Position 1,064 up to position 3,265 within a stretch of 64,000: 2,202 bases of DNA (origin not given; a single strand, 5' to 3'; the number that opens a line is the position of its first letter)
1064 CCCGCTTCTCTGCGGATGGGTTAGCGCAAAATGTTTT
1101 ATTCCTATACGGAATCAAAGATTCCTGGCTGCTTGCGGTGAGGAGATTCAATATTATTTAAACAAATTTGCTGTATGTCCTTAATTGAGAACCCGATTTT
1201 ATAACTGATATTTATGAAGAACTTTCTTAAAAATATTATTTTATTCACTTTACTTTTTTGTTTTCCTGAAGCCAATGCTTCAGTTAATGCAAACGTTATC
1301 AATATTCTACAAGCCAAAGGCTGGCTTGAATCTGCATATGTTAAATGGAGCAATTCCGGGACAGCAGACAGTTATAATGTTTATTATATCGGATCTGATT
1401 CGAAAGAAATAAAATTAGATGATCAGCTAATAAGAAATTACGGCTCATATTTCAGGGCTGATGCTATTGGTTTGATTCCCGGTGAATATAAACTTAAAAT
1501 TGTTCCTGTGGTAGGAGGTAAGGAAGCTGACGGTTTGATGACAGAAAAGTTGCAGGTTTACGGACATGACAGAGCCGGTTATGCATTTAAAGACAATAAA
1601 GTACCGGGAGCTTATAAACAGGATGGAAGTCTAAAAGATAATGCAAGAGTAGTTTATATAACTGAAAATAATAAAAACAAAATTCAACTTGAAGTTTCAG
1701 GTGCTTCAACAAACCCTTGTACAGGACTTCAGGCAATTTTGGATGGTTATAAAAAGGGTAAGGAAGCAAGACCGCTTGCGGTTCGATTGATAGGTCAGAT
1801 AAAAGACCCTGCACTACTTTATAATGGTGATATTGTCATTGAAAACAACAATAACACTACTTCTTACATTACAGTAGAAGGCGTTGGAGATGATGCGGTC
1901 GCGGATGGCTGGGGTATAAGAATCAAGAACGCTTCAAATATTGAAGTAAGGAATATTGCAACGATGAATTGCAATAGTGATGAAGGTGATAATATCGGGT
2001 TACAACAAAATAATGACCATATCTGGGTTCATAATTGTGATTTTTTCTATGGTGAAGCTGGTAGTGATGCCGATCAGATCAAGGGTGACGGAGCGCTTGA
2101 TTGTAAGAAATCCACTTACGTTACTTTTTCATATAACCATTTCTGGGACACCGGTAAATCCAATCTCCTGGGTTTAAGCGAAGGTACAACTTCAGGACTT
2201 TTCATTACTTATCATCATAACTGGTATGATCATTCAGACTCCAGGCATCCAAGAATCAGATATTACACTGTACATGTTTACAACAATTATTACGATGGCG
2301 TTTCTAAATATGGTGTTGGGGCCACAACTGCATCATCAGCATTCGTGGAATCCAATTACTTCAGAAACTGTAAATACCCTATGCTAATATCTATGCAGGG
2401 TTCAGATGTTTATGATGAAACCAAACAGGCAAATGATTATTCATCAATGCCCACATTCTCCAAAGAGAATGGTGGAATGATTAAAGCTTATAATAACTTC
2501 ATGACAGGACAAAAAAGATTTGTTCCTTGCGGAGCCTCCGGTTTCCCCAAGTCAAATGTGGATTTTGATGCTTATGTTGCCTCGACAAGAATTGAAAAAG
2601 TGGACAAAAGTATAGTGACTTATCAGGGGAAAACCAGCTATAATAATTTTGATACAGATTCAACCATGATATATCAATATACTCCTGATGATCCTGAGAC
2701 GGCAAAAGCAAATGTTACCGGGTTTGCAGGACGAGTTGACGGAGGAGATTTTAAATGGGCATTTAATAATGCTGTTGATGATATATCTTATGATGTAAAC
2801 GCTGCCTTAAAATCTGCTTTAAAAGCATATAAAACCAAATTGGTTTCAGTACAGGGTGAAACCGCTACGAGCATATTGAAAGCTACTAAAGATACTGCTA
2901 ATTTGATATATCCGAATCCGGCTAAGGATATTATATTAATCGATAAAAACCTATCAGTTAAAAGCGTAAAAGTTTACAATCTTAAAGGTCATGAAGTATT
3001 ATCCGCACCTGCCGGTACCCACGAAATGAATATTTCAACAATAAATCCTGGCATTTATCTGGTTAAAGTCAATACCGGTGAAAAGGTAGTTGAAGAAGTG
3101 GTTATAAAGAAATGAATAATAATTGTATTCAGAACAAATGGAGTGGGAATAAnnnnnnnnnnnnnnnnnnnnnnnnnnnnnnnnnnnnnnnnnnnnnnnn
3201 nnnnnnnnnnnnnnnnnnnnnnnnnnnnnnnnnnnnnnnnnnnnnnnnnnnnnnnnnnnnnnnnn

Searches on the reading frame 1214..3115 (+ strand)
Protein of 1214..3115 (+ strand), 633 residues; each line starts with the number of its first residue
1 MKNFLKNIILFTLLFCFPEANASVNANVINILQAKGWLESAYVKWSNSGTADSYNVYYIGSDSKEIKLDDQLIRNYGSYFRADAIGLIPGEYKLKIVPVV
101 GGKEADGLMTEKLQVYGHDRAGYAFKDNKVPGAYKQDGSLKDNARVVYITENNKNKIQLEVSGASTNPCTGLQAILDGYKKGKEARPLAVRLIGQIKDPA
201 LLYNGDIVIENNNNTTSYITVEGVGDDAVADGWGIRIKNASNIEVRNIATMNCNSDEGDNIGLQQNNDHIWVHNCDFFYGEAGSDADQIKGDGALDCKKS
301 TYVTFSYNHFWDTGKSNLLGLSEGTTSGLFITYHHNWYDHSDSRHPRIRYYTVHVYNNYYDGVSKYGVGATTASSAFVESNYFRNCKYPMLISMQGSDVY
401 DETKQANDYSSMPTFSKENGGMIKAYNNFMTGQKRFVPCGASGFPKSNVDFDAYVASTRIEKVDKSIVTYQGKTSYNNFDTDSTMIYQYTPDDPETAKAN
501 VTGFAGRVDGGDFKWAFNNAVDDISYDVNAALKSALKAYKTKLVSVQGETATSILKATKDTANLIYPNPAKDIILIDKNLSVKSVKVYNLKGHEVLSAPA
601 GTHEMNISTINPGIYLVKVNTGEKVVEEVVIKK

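Call 12: search_protein_families(library=pfam, proteins=[window:1214-3115:+])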
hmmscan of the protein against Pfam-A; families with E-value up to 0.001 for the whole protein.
window:1214-3115:+ (633 aa): 2 families
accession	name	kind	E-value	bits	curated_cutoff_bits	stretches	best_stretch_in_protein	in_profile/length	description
PF00544.25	Pectate_lyase_4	-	1.6e-25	90.4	24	1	216-383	34-211/211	Pectate lyase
PF18962.6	Por_Secre_tail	-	4.3e-12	46.6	27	1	565-631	1-75/75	Secretion system C-terminal sorting domain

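Call 65: find_encoding_contigs(protein=window:1214-3115:+, flank=1500, max_places=10)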
Protein window:1214-3115:+ (633 aa): no gene with exactly this product is on record in the collection.
